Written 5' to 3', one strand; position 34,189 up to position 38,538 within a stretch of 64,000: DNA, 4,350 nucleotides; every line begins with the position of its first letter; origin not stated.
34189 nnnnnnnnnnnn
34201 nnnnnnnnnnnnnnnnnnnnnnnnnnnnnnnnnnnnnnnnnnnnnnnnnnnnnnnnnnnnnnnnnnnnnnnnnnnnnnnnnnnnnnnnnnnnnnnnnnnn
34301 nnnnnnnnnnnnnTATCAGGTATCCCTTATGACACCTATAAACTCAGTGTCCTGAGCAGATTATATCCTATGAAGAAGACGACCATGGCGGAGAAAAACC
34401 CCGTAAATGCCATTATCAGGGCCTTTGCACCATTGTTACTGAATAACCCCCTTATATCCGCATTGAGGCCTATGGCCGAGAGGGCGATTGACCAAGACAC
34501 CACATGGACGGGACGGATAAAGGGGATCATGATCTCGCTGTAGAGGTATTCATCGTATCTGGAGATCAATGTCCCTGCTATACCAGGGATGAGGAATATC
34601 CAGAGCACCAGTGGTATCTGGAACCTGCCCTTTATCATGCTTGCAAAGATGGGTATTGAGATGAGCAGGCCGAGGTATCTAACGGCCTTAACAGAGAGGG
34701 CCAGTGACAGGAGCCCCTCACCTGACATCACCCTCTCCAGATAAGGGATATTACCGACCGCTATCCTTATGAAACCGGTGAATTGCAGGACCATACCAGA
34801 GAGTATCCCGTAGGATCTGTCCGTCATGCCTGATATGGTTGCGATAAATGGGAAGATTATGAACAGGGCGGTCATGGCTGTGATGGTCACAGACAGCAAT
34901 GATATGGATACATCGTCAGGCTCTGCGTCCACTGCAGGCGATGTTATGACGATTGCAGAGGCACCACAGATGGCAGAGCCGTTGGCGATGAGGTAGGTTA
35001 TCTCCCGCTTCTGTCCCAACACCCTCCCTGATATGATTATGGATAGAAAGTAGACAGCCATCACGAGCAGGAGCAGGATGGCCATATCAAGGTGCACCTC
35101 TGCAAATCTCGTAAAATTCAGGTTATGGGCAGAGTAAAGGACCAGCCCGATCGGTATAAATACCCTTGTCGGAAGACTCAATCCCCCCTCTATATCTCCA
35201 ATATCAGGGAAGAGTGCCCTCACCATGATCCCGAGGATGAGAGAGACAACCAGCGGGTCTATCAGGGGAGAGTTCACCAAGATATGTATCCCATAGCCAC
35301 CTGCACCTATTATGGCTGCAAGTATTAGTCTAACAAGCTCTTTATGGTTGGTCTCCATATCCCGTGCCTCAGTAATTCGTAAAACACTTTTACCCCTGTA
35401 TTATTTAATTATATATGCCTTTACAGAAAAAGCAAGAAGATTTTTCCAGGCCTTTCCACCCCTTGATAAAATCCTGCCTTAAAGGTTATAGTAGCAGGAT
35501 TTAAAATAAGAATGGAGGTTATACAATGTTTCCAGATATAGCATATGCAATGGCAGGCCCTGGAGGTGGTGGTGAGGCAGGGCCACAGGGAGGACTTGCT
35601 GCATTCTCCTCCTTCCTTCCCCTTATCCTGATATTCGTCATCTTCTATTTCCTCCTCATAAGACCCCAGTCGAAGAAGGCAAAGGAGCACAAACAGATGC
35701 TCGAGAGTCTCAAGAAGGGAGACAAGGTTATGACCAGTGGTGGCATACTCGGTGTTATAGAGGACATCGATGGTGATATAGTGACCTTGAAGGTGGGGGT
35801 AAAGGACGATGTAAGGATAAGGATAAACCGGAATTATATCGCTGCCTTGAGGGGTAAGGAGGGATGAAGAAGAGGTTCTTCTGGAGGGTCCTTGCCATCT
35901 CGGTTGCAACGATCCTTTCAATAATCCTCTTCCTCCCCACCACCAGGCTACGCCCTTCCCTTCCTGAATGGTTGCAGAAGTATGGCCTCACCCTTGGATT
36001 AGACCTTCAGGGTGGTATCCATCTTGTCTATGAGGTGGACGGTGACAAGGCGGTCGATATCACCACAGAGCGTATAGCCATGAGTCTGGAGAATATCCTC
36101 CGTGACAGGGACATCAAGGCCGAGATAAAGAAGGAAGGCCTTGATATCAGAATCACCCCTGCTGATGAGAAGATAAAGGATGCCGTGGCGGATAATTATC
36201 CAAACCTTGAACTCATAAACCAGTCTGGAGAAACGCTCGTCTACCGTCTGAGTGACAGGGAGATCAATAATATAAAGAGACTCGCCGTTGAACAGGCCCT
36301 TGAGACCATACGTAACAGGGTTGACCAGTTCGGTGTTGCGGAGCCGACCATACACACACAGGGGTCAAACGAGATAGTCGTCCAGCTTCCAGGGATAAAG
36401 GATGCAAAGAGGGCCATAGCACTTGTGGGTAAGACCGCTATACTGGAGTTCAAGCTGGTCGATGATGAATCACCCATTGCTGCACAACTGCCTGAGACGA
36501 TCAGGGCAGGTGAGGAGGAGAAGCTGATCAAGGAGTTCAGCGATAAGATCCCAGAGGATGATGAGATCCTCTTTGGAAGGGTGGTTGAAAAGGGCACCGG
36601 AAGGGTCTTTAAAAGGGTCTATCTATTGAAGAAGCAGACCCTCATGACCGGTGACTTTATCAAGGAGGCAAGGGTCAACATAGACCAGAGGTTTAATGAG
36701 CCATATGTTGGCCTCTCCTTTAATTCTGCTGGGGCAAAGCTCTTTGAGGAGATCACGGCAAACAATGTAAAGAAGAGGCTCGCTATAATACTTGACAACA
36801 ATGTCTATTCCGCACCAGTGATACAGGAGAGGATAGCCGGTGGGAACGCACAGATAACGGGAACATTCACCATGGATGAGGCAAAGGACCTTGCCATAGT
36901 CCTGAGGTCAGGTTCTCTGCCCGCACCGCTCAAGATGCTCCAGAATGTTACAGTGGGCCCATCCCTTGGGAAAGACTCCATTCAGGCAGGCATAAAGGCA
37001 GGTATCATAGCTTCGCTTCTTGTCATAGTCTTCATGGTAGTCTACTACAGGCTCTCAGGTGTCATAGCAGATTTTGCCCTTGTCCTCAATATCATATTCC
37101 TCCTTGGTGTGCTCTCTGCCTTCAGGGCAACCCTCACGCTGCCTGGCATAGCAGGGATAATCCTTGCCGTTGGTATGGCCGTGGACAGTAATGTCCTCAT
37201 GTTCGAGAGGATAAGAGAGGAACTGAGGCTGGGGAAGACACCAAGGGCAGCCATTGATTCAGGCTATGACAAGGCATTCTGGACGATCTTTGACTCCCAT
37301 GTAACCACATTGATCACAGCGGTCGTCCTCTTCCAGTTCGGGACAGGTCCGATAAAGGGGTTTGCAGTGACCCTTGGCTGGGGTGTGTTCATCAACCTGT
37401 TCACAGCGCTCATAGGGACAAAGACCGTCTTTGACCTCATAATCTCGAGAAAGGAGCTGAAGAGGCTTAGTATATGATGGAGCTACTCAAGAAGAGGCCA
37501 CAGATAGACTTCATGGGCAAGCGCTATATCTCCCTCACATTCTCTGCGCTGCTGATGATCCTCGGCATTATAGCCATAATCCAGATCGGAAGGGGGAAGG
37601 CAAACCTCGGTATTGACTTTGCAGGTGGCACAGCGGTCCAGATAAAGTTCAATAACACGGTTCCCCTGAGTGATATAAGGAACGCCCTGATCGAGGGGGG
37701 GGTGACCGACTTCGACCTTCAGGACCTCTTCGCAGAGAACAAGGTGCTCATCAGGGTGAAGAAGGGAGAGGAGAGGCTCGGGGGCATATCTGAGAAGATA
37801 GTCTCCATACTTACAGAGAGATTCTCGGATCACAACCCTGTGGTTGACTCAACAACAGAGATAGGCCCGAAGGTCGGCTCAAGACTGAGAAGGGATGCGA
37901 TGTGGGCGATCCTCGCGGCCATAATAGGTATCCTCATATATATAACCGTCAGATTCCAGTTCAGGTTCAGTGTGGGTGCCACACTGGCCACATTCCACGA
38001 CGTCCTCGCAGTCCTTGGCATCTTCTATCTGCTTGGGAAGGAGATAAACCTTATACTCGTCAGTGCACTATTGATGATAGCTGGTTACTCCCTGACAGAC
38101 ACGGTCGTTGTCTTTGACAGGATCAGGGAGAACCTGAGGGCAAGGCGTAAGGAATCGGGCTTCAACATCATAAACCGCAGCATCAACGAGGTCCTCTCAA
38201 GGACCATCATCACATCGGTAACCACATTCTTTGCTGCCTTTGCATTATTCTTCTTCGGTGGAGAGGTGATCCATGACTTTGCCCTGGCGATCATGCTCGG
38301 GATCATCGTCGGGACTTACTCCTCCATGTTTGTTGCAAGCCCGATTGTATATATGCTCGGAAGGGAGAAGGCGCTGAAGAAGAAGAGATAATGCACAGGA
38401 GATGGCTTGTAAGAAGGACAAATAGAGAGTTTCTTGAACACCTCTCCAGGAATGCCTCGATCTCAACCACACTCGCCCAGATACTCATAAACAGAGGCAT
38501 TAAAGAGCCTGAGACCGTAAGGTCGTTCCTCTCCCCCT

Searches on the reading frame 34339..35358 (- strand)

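Call 39: search_protein_families(library=pfam, proteins=[window:34339-35358:-], max_evalue=0.00001)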
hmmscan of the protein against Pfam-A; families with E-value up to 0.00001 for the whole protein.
window:34339-35358:- (340 aa): 1 family
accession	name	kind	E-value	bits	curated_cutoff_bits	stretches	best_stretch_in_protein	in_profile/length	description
PF03601.19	Cons_hypoth698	-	3.5e-30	105.4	24.5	1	13-317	5-304/304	Conserved hypothetical protein 698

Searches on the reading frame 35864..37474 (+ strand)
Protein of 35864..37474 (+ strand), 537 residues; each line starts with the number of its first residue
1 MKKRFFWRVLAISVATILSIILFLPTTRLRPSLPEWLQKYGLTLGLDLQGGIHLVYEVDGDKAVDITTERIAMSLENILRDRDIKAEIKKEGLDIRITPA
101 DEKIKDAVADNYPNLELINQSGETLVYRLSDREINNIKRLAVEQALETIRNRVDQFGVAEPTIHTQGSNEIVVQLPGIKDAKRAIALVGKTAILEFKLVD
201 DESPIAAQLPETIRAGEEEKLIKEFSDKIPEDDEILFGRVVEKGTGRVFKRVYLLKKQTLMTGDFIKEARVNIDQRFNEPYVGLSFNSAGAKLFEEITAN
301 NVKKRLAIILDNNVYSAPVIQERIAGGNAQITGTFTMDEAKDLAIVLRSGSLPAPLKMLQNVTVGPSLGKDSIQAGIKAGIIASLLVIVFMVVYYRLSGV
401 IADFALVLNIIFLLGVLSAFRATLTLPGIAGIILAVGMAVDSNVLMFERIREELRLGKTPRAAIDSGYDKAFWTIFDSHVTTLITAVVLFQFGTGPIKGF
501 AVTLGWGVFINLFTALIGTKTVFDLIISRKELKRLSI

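Call 42: search_protein_families(library=pfam, proteins=[window:35864-37474:+], max_evalue=0.00001)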
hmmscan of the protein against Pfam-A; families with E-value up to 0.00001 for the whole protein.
window:35864-37474:+ (537 aa): 4 families
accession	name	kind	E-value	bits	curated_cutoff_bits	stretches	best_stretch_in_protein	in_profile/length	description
PF22599.2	SecDF_P1_head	-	7e-40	135.9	27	1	250-354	10-114/114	SecDF, P1 head subdomain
PF21760.3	SecD_1st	-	5.4e-27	93.5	27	1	142-201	1-60/60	Protein translocase subunit SecDF, P1 domain, N-terminal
PF02355.23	SecD_SecF_C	-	8.4e-20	71.4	20.5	1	359-515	16-175/189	Protein export membrane protein SecD/SecF, C-terminal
PF03176.21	MMPL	-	2.8e-06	27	20.5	1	381-516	155-292/333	MMPL family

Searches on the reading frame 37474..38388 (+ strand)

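Call 42: search_protein_families(library=pfam, proteins=[window:37474-38388:+], max_evalue=0.00001)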
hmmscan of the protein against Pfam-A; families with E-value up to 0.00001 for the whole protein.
window:37474-38388:+ (305 aa): 1 family
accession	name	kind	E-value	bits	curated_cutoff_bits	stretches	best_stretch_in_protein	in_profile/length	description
PF02355.23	SecD_SecF_C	-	1.5e-62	210.8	20.5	1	121-297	12-188/189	Protein export membrane protein SecD/SecF, C-terminal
